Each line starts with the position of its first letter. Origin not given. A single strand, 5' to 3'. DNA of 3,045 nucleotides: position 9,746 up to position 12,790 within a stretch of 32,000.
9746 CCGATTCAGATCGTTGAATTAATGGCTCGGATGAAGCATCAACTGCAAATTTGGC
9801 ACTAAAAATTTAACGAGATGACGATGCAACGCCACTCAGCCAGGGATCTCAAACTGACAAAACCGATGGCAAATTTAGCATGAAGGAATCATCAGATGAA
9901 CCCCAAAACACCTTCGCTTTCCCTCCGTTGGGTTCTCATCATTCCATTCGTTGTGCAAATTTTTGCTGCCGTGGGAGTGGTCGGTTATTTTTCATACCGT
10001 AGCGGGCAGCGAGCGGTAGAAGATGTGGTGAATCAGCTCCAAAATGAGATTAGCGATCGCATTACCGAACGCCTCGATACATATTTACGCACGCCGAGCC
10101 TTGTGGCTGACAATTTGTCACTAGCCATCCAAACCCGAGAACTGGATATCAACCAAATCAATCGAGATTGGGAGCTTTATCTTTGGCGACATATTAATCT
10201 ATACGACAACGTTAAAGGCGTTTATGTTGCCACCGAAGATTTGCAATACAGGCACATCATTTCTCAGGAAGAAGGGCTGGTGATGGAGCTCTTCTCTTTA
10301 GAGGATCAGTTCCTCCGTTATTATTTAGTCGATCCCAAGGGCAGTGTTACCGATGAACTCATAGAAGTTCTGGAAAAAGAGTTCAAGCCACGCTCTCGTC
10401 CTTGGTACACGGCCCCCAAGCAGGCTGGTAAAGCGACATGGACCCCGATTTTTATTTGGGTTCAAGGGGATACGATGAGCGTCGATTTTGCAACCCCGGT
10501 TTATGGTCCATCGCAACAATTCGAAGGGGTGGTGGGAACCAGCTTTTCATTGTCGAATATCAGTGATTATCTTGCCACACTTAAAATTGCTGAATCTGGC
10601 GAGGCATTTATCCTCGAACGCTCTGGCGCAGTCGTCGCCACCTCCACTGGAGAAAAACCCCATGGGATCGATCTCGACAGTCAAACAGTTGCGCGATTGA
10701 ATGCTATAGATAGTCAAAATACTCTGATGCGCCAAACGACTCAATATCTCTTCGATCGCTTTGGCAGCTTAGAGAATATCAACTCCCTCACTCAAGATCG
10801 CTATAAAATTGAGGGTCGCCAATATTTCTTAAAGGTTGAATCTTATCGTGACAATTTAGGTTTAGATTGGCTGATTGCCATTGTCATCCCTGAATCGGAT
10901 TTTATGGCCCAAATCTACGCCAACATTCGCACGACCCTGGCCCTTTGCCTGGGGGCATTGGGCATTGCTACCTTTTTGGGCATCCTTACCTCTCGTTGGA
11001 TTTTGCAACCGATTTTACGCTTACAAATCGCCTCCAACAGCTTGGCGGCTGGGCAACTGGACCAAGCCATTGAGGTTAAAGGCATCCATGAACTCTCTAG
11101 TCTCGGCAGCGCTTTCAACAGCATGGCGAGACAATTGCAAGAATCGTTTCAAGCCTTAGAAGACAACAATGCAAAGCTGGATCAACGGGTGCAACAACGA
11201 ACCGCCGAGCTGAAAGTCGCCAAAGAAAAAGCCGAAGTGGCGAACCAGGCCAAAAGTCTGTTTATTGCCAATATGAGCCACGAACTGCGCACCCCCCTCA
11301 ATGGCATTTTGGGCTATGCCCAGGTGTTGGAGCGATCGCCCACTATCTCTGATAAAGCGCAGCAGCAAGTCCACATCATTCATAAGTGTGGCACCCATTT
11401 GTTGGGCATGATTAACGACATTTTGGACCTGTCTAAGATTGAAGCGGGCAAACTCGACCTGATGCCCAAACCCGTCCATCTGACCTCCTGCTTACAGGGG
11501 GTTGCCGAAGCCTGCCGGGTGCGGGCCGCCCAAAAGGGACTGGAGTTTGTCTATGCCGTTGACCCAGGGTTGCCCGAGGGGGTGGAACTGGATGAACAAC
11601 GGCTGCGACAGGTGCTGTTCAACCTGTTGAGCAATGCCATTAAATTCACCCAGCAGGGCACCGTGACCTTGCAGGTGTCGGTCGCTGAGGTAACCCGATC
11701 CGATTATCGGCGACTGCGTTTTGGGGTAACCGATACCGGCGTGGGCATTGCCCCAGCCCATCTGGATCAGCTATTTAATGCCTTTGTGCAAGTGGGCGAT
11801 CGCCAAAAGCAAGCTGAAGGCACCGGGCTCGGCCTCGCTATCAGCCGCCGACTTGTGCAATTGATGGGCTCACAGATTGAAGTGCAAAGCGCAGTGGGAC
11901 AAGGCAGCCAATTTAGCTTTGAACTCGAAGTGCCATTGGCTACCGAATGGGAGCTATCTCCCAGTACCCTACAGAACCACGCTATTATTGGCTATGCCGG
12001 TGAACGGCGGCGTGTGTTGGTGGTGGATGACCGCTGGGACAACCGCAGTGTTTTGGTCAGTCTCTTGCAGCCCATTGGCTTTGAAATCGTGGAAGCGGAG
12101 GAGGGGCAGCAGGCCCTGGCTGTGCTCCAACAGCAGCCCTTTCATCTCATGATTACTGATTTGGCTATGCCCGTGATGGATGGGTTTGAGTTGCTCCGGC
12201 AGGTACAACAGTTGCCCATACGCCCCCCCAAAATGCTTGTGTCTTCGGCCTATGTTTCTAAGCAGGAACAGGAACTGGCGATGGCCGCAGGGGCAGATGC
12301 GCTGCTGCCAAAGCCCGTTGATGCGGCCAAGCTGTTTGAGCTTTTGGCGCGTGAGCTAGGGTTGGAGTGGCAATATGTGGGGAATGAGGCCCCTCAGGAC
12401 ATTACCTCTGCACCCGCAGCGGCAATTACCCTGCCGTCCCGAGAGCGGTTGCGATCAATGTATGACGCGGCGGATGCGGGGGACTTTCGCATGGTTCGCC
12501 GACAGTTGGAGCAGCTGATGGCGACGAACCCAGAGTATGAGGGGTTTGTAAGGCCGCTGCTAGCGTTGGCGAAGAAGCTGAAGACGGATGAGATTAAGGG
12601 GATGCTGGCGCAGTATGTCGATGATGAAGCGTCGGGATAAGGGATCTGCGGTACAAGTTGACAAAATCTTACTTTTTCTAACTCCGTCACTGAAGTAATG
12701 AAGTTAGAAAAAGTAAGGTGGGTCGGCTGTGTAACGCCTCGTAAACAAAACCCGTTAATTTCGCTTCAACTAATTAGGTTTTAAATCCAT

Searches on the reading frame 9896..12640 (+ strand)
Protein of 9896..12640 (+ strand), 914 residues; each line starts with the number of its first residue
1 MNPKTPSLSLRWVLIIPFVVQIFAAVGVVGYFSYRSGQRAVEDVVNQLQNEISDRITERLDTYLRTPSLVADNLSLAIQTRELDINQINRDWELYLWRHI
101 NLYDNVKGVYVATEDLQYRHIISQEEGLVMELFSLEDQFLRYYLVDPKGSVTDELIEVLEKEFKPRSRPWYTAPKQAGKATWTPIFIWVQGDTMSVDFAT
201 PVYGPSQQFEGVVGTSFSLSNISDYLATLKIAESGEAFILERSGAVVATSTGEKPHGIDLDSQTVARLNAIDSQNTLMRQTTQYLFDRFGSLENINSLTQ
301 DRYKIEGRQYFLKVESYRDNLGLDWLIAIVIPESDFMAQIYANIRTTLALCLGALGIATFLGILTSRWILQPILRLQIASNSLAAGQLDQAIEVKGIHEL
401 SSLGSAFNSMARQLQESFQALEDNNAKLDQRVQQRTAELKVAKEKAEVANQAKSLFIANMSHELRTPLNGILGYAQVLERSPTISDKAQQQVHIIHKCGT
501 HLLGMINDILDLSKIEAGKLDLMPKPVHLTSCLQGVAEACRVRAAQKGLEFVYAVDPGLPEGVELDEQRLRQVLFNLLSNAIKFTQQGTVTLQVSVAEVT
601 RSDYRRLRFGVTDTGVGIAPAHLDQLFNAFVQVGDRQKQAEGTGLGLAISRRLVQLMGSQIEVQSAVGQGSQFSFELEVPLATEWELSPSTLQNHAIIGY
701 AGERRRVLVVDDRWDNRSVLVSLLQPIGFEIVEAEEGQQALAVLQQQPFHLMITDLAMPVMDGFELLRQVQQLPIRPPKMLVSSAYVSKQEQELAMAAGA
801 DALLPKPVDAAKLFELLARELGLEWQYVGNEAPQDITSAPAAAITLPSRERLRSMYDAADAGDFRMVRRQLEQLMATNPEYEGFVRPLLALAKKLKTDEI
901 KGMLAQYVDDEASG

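Call 8: search_protein_families(library=pfam, proteins=[window:9896-12640:+], max_evalue=0.01)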
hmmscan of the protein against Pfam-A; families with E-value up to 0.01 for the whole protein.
window:9896-12640:+ (914 aa): 6 families
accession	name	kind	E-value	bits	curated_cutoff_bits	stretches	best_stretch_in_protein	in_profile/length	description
PF02518.31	HATPase_c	-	2.6e-28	99.1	26.4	1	566-679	2-109/111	Histidine kinase-, DNA gyrase B-, and HSP90-like ATPase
PF00072.30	Response_reg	-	2.6e-22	79.5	30.2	1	707-817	1-110/111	Response regulator receiver domain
PF00512.31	HisKA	-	6.9e-22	77.7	26.9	1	452-518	1-66/66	His Kinase A (phospho-acceptor) domain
PF02743.24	dCache_1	-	7.8e-21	75.1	45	1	49-329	11-239/240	Cache domain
PF00672.30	HAMP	-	5.8e-13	49.4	25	1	365-416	2-53/53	HAMP domain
PF22673.2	MCP-like_PDC_1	-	3.5e-06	27.8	27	1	137-223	30-112/113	Methyl-accepting chemotaxis protein-like, first PDC sensor domain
